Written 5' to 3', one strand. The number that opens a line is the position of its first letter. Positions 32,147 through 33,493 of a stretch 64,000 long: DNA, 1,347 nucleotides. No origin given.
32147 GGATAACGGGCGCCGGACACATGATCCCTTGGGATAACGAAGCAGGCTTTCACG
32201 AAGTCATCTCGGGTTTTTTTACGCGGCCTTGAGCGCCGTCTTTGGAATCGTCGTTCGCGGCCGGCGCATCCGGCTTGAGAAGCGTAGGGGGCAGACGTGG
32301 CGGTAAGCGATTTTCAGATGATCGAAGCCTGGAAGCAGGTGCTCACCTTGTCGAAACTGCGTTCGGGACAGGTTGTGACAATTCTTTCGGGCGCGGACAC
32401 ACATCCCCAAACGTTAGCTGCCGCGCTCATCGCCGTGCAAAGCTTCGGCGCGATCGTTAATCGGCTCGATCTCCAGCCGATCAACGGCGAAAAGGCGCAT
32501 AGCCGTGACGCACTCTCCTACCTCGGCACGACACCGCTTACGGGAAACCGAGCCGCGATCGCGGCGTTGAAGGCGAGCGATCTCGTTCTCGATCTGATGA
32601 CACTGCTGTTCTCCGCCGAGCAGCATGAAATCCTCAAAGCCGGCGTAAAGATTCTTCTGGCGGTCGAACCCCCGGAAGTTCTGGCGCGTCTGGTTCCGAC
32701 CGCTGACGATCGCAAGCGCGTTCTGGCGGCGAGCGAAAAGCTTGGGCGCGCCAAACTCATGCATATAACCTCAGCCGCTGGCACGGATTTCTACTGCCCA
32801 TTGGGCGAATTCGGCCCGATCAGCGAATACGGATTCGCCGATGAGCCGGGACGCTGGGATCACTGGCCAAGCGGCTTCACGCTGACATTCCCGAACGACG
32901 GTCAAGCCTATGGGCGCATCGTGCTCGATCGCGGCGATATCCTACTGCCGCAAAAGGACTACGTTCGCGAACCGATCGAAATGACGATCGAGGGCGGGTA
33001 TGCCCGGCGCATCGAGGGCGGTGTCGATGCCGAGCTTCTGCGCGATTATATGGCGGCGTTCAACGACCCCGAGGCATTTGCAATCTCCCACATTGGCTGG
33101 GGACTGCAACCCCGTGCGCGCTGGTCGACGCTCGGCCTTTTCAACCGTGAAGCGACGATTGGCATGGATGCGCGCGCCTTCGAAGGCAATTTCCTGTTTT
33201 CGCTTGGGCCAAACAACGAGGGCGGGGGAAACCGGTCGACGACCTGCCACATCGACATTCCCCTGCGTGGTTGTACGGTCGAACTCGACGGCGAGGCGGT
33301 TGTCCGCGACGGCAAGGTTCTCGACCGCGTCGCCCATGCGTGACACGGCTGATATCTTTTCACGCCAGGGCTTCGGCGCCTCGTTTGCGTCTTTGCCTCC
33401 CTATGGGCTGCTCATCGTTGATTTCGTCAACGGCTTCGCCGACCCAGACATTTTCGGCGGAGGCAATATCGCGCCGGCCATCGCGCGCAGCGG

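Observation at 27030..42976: Shared TCAG-N4-CTGA operator over three sigma70-like promoters links three operons into one regulon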

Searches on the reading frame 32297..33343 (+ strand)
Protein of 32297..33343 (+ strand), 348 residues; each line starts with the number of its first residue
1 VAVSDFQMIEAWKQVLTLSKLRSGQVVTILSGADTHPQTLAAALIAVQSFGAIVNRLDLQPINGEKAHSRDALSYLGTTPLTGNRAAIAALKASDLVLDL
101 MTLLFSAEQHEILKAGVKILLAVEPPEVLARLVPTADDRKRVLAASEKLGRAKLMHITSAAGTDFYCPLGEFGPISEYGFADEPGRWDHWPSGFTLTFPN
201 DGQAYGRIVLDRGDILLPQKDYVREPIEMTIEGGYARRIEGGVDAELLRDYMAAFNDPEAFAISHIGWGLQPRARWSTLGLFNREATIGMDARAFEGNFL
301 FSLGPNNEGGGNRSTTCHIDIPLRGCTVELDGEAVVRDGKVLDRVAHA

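Call 7: search_protein_families(library=pfam, proteins=[window:32297-33343:+])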
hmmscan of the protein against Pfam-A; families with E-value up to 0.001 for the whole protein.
window:32297-33343:+ (348 aa): 0 families

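Call 10: search_protein_families(library=ncbifam, proteins=[window:32297-33343:+], max_evalue=0.00001)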
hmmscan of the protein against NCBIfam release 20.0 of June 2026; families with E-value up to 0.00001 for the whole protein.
window:32297-33343:+ (348 aa): 0 families

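Call 80: find_homologous_proteins(query=window:32297-33343:+, max_evalue=1e-80)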
Query window:32297-33343:+ (348 aa): 2305 proteins with E <= 1e-80 among 8000 candidates; the best 120 are listed.
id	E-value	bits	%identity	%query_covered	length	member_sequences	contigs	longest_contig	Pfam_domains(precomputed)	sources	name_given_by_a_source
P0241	6.6e-231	783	100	100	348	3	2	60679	PF26233.1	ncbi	-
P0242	2.6e-214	729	91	100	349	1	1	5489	PF26233.1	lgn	-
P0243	4.4e-214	728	91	100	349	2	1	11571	PF26233.1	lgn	-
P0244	7.4e-214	727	91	100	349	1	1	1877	PF26233.1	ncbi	-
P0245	6.0e-189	645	82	99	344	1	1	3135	PF26233.1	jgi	jgi:2,5-dihydroxypyridine 5,6-dioxygenase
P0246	8.3e-189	645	82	99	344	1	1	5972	PF26233.1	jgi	jgi:2,5-dihydroxypyridine 5,6-dioxygenase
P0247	9.3e-187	638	81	99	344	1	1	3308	PF26233.1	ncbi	-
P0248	1.7e-186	637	81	99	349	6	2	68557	PF26233.1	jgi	jgi:2,5-dihydroxypyridine 5,6-dioxygenase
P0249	1.5e-183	628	80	99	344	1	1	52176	PF26233.1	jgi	jgi:2,5-dihydroxypyridine 5,6-dioxygenase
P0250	1.5e-183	628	80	99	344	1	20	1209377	PF26233.1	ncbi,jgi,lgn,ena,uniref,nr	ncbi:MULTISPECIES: 2,5-dihydroxypyridine 5,6-dioxygenase [Caballeronia]|jgi:2,5-dihydroxypyridine 5,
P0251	2.1e-183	627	80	99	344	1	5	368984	PF26233.1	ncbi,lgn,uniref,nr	ncbi:2,5-dihydroxypyridine 5,6-dioxygenase [Caballeronia zhejiangensis]|uniref:2,5-dihydroxypyridine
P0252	5.5e-183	626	80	99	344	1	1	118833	PF26233.1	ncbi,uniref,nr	ncbi:2,5-dihydroxypyridine 5,6-dioxygenase [Caballeronia pedi]|uniref:2,5-dihydroxypyridine 5,6-diox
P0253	7.7e-183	625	79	99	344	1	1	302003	PF26233.1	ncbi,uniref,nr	ncbi:2,5-dihydroxypyridine 5,6-dioxygenase [Caballeronia sp. ATUFL_F1_KS39]|uniref:2,5-dihydroxypyri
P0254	1.3e-182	624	79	99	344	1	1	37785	PF26233.1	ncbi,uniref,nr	ncbi:2,5-dihydroxypyridine 5,6-dioxygenase [Caballeronia arvi]|uniref:2,5-dihydroxypyridine 5,6-diox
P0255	1.5e-182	624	80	99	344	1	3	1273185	PF26233.1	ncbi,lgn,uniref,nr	ncbi:2,5-dihydroxypyridine 5,6-dioxygenase [Caballeronia sp. LZ008]|uniref:2,5-dihydroxypyridine 5,6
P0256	2.0e-182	624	79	99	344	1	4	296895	PF26233.1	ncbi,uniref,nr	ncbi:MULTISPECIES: 2,5-dihydroxypyridine 5,6-dioxygenase [unclassified Caballeronia]|uniref:2,5-dihy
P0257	2.7e-182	623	80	99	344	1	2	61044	PF26233.1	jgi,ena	-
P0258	3.7e-182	623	79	99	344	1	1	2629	PF26233.1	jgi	jgi:2,5-dihydroxypyridine 5,6-dioxygenase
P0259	3.7e-182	623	79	99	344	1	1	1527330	PF26233.1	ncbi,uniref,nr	ncbi:hypothetical protein BTHE68_70100 (plasmid) [Burkholderia sp. THE68]|uniref:2,5-dihydroxypyridi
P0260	7.1e-182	622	79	99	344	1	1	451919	PF26233.1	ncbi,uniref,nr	ncbi:2,5-dihydroxypyridine 5,6-dioxygenase [Caballeronia fortuita]|uniref:2,5-dihydroxypyridine 5,6-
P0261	1.8e-181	621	78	99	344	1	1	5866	PF26233.1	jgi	jgi:2,5-dihydroxypyridine 5,6-dioxygenase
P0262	1.9e-181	621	79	99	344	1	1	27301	PF26233.1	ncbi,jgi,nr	ncbi:2,5-dihydroxypyridine 5,6-dioxygenase [Caballeronia megalochromosomata]|jgi:2,5-dihydroxypyridi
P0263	2.7e-181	620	79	99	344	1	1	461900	PF26233.1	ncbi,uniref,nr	ncbi:2,5-dihydroxypyridine 5,6-dioxygenase [Caballeronia sp. ATUFL_F1_KS4A]|uniref:2,5-dihydroxypyri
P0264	3.5e-181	620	78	99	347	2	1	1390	PF26233.1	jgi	jgi:2,5-dihydroxypyridine 5,6-dioxygenase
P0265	4.7e-181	619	79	99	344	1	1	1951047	PF26233.1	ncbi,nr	ncbi:M29 family peptidase (plasmid) [Burkholderia sp. YI23]|nr:M29 family peptidase [Burkholderia sp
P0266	5.8e-181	619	79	99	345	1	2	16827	PF26233.1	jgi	jgi:2,5-dihydroxypyridine 5,6-dioxygenase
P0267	6.1e-181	619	79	98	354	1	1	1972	PF26233.1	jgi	jgi:2,5-dihydroxypyridine 5,6-dioxygenase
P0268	7.0e-181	619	79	99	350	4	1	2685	PF26233.1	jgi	jgi:2,5-dihydroxypyridine 5,6-dioxygenase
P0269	8.5e-181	618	79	99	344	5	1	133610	PF26233.1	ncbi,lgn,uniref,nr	ncbi:2,5-dihydroxypyridine 5,6-dioxygenase [Caballeronia glebae]|uniref:2,5-dihydroxypyridine 5,6-di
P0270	1.2e-180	618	78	99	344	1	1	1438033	PF26233.1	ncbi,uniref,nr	ncbi:2,5-dihydroxypyridine 5,6-dioxygenase [Caballeronia cordobensis]|uniref:2,5-dihydroxypyridine 5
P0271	1.2e-180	618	78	99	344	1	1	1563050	PF26233.1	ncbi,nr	ncbi:2,5-dihydroxypyridine 5,6-dioxygenase (plasmid) [Burkholderia sp. KK1]|nr:2,5-dihydroxypyridine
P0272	1.3e-180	618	78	99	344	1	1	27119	PF26233.1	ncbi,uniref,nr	ncbi:2,5-dihydroxypyridine 5,6-dioxygenase [Burkholderia sp. Ac-20379]|uniref:2,5-dihydroxypyridine 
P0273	1.3e-180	618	78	99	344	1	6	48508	PF26233.1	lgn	-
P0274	2.4e-180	617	78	99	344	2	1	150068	PF26233.1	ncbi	ncbi:MAG: 2,5-dihydroxypyridine 5,6-dioxygenase [Burkholderia sp.]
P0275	2.4e-180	617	79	99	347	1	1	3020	PF26233.1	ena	-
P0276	2.5e-180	617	78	99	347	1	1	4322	PF26233.1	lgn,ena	-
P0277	2.6e-180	617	79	99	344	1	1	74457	PF26233.1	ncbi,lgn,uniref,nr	ncbi:2,5-dihydroxypyridine 5,6-dioxygenase [Caballeronia ptereochthonis]|uniref:2,5-dihydroxypyridin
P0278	3.2e-180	617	78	98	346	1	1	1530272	PF26233.1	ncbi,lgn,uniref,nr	ncbi:2,5-dihydroxypyridine 5,6-dioxygenase [Pandoraea sputorum]|uniref:2,5-dihydroxypyridine 5,6-dio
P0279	4.1e-180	616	78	99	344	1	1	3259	PF26233.1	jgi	jgi:2,5-dihydroxypyridine 5,6-dioxygenase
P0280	4.2e-180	616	78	99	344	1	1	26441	PF26233.1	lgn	-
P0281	4.4e-180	616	78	99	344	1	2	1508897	PF26233.1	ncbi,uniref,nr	ncbi:2,5-dihydroxypyridine 5,6-dioxygenase [Caballeronia cordobensis]|uniref:2,5-dihydroxypyridine 5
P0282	4.5e-180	616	79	99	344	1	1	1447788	PF26233.1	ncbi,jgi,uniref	ncbi:2,5-dihydroxypyridine 5,6-dioxygenase [Caballeronia sp. S22]|jgi:2,5-dihydroxypyridine 5,6-diox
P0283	5.1e-180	616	78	99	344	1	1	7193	PF26233.1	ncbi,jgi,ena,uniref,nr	ncbi:2,5-dihydroxypyridine 5,6-dioxygenase [uncultured Pigmentiphaga sp.]|uniref:2,5-dihydroxypyridi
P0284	5.2e-180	616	78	99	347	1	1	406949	PF26233.1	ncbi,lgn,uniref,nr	ncbi:2,5-dihydroxypyridine 5,6-dioxygenase [Caballeronia fortuita]|uniref:2,5-dihydroxypyridine 5,6-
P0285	5.3e-180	616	78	99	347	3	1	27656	PF26233.1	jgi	jgi:2,5-dihydroxypyridine 5,6-dioxygenase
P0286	6.0e-180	616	77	98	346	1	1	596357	PF26233.1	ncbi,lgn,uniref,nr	ncbi:2,5-dihydroxypyridine 5,6-dioxygenase [Pandoraea sputorum]|uniref:2,5-dihydroxypyridine 5,6-dio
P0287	6.9e-180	616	78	99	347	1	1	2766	PF26233.1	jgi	jgi:2,5-dihydroxypyridine 5,6-dioxygenase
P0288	7.4e-180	615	78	99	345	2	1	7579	PF26233.1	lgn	-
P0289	7.7e-180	615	79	99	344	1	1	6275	PF26233.1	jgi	jgi:2,5-dihydroxypyridine 5,6-dioxygenase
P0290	8.3e-180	615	77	98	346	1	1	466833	PF26233.1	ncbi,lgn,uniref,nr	ncbi:2,5-dihydroxypyridine 5,6-dioxygenase [Pandoraea sputorum]|uniref:2,5-dihydroxypyridine 5,6-dio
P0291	8.4e-180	615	78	98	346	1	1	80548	PF26233.1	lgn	-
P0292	8.7e-180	615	78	99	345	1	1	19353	PF26233.1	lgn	-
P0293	9.0e-180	615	80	97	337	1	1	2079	PF26233.1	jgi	jgi:2,5-dihydroxypyridine 5,6-dioxygenase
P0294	1.1e-179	615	78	99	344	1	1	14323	PF26233.1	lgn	-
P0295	1.1e-179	615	78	99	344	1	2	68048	PF26233.1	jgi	jgi:2,5-dihydroxypyridine 5,6-dioxygenase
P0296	1.4e-179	615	78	99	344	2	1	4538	PF26233.1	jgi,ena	-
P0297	1.5e-179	614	78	98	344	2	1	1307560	PF26233.1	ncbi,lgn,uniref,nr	ncbi:2,5-dihydroxypyridine 5,6-dioxygenase [Pandoraea captiosa]|uniref:2,5-dihydroxypyridine 5,6-dio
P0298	1.5e-179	614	78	99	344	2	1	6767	PF26233.1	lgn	-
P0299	1.6e-179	614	78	99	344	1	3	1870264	PF26233.1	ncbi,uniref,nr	ncbi:hypothetical protein BSFA1_71050 (plasmid) [Burkholderia sp. SFA1]|uniref:2,5-dihydroxypyridine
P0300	1.6e-179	614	78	99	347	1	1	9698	PF26233.1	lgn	-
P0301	1.6e-179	614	78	99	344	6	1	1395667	PF26233.1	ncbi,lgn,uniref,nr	ncbi:2,5-dihydroxypyridine 5,6-dioxygenase [Caballeronia sp. LZ034LL]|uniref:2,5-dihydroxypyridine 5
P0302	1.7e-179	614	79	99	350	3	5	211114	PF26233.1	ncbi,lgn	ncbi:MAG: 2,5-dihydroxypyridine 5,6-dioxygenase [Pseudomonadota bacterium]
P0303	2.3e-179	614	78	99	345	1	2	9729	PF26233.1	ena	-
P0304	2.3e-179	614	78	99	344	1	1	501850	PF26233.1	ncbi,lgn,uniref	ncbi:2,5-dihydroxypyridine 5,6-dioxygenase [Paraburkholderia silvatlantica]|uniref:2,5-dihydroxypyri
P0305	2.6e-179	614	78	99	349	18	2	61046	PF26233.1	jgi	-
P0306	3.0e-179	613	78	99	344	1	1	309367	PF26233.1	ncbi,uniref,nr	ncbi:2,5-dihydroxypyridine 5,6-dioxygenase [Caballeronia sp. INDeC2]|uniref:2,5-dihydroxypyridine 5,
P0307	3.0e-179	613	78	99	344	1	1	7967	PF26233.1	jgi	jgi:2,5-dihydroxypyridine 5,6-dioxygenase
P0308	3.3e-179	613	78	99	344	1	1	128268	PF26233.1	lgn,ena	-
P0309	3.4e-179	613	79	99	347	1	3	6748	PF26233.1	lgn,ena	-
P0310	4.3e-179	613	78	99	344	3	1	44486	PF26233.1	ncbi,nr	ncbi:2,5-dihydroxypyridine 5,6-dioxygenase [Caballeronia peredens]|nr:2,5-dihydroxypyridine 5,6-diox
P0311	4.9e-179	613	77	99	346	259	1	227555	PF26233.1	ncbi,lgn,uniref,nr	ncbi:2,5-dihydroxypyridine 5,6-dioxygenase [Burkholderia gladioli]|uniref:2,5-dihydroxypyridine 5,6-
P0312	5.1e-179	613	78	99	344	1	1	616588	PF26233.1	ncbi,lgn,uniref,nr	ncbi:2,5-dihydroxypyridine 5,6-dioxygenase [Caballeronia hypogeia]|uniref:2,5-dihydroxypyridine 5,6-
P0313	5.5e-179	613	78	99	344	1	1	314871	PF26233.1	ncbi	ncbi:M29 family metallopeptidase [Burkholderia sp. 3C]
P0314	5.5e-179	613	78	99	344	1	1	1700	PF26233.1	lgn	-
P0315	6.2e-179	612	78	99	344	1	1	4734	PF26233.1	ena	-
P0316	6.4e-179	612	77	98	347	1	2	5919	PF26233.1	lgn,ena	-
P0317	6.6e-179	612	78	99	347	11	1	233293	PF26233.1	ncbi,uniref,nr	ncbi:2,5-dihydroxypyridine 5,6-dioxygenase [Caballeronia arvi]|uniref:2,5-dihydroxypyridine 5,6-diox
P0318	6.7e-179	612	78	99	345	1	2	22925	PF26233.1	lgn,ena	-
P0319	9.2e-179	612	78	99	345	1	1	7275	PF26233.1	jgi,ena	-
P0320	1.1e-178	612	78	99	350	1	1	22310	PF26233.1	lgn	-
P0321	1.2e-178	611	76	100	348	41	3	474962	PF26233.1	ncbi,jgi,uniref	ncbi:2,5-dihydroxypyridine 5,6-dioxygenase [Caballeronia sp. 15715]|jgi:2,5-dihydroxypyridine 5,6-di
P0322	1.5e-178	611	79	99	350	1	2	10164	PF26233.1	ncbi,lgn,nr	ncbi:MAG TPA: 2,5-dihydroxypyridine 5,6-dioxygenase [Ramlibacter sp.]|nr:2,5-dihydroxypyridine 5,6-d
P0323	1.5e-178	611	77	99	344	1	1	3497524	PF26233.1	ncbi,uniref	ncbi:2,5-dihydroxypyridine 5,6-dioxygenase [Burkholderia sp. 22PA0099]|uniref:2,5-dihydroxypyridine 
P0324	1.6e-178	611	77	99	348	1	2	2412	PF26233.1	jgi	jgi:2,5-dihydroxypyridine 5,6-dioxygenase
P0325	1.7e-178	611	77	99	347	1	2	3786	PF26233.1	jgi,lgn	-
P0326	2.2e-178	611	77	100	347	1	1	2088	PF26233.1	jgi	jgi:2,5-dihydroxypyridine 5,6-dioxygenase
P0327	2.4e-178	610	78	99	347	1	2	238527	PF26233.1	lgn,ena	-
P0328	2.8e-178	610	77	98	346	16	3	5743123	PF26233.1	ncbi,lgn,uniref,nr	ncbi:2,5-dihydroxypyridine 5,6-dioxygenase [Pandoraea sputorum]|uniref:2,5-dihydroxypyridine 5,6-dio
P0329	3.1e-178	610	78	99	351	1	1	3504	PF26233.1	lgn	-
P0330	3.3e-178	610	78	99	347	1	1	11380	PF26233.1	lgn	-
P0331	4.8e-178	609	78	99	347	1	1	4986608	PF26233.1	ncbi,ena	-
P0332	5.4e-178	609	77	99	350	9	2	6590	PF26233.1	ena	-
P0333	5.8e-178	609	78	99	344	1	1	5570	PF26233.1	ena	-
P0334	5.9e-178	609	78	99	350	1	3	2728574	PF26233.1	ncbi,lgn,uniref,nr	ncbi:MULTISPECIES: hypothetical protein [Cupriavidus]|uniref:2,5-dihydroxypyridine 5,6-dioxygenase n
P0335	6.0e-178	609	78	99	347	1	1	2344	PF26233.1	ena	-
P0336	6.6e-178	609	77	99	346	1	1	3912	PF26233.1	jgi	jgi:2,5-dihydroxypyridine 5,6-dioxygenase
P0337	8.0e-178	609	78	100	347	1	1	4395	PF26233.1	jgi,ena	-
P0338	8.2e-178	609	78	100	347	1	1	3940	PF26233.1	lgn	-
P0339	8.6e-178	609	78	99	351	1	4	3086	PF26233.1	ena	-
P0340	1.4e-177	608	78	99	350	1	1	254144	PF26233.1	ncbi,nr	ncbi:2,5-dihydroxypyridine 5,6-dioxygenase [Cupriavidus sp. UYMU48A]|nr:2,5-dihydroxypyridine 5,6-di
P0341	1.4e-177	608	78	99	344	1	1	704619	PF26233.1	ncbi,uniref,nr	ncbi:2,5-dihydroxypyridine 5,6-dioxygenase [Caballeronia novacaledonica]|uniref:2,5-dihydroxypyridin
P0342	1.5e-177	608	79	98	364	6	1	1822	PF26233.1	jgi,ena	-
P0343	1.7e-177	608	77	98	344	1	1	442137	PF26233.1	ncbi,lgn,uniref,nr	ncbi:2,5-dihydroxypyridine 5,6-dioxygenase [Pandoraea anapnoica]|uniref:2,5-dihydroxypyridine 5,6-di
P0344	1.7e-177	608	78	98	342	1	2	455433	PF26233.1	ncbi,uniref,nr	ncbi:2,5-dihydroxypyridine 5,6-dioxygenase [Burkholderia anthina]|uniref:2,5-dihydroxypyridine 5,6-d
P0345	2.3e-177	607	77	99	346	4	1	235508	PF26233.1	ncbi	ncbi:2,5-dihydroxypyridine 5,6-dioxygenase [Burkholderia sp. MR1-5-21]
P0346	2.7e-177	607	78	99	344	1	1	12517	PF26233.1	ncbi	-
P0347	2.8e-177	607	77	100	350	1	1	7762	PF26233.1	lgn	-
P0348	3.2e-177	607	78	99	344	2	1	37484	PF26233.1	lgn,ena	-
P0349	3.2e-177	607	77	99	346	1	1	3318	PF26233.1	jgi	jgi:2,5-dihydroxypyridine 5,6-dioxygenase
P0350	3.7e-177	607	77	99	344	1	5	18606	PF26233.1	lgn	-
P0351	3.8e-177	606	77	99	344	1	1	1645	PF26233.1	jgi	jgi:2,5-dihydroxypyridine 5,6-dioxygenase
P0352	4.2e-177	606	77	99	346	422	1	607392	PF26233.1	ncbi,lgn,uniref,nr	ncbi:2,5-dihydroxypyridine 5,6-dioxygenase [Burkholderia multivorans]|uniref:2,5-dihydroxypyridine 5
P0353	4.5e-177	606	77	99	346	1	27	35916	PF26233.1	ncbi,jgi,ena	ncbi:MAG: 2,5-dihydroxypyridine 5,6-dioxygenase [Paraburkholderia sp.]|jgi:2,5-dihydroxypyridine 5,6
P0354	4.5e-177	606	78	99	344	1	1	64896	PF26233.1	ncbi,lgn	-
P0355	5.0e-177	606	78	99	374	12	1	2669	PF26233.1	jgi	jgi:2,5-dihydroxypyridine 5,6-dioxygenase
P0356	5.3e-177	606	76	99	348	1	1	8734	PF26233.1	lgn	-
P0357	5.3e-177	606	76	99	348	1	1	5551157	PF26233.1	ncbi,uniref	ncbi:2,5-dihydroxypyridine 5,6-dioxygenase [Pigmentiphaga litoralis]|uniref:2,5-dihydroxypyridine 5,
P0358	5.4e-177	606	77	99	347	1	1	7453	PF26233.1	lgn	-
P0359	6.5e-177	606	77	99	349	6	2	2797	PF26233.1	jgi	jgi:2,5-dihydroxypyridine 5,6-dioxygenase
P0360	6.7e-177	606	78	99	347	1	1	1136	PF26233.1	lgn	-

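Call 81: find_encoding_contigs(protein=P0241, flank=10000, max_places=4)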
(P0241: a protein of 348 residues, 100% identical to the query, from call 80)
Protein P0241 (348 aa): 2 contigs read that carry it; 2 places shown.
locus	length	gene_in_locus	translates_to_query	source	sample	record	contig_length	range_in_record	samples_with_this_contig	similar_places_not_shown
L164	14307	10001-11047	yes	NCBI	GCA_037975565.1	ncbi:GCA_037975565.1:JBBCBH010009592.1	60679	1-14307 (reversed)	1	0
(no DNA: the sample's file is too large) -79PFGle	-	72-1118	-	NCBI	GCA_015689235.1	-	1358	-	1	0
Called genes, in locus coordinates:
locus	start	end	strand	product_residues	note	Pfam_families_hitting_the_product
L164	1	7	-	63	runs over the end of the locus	-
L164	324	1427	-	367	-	PF01758:SBF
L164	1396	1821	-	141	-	PF03960:ArsC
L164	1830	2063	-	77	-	-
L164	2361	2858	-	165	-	PF00903:Glyoxalase (weak)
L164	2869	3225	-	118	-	PF12840:HTH_20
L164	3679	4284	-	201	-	PF00392:GntR, PF07729:FCD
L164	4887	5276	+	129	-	-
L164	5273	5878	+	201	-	-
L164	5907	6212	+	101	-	PF00355:Rieske, PF13806:Rieske_2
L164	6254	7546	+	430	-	PF00355:Rieske, PF00848:Ring_hydroxyl_A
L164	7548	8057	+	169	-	PF13577:SnoaL_4, PF00866:Ring_hydroxyl_B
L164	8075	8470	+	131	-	PF04909:Amidohydro_2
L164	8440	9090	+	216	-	PF04909:Amidohydro_2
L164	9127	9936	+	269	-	PF00561:Abhydrolase_1, PF12146:Hydrolase_4, PF12697:Abhydrolase_6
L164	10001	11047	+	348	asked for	PF26233:NicX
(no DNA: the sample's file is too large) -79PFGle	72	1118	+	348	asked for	PF26233:NicX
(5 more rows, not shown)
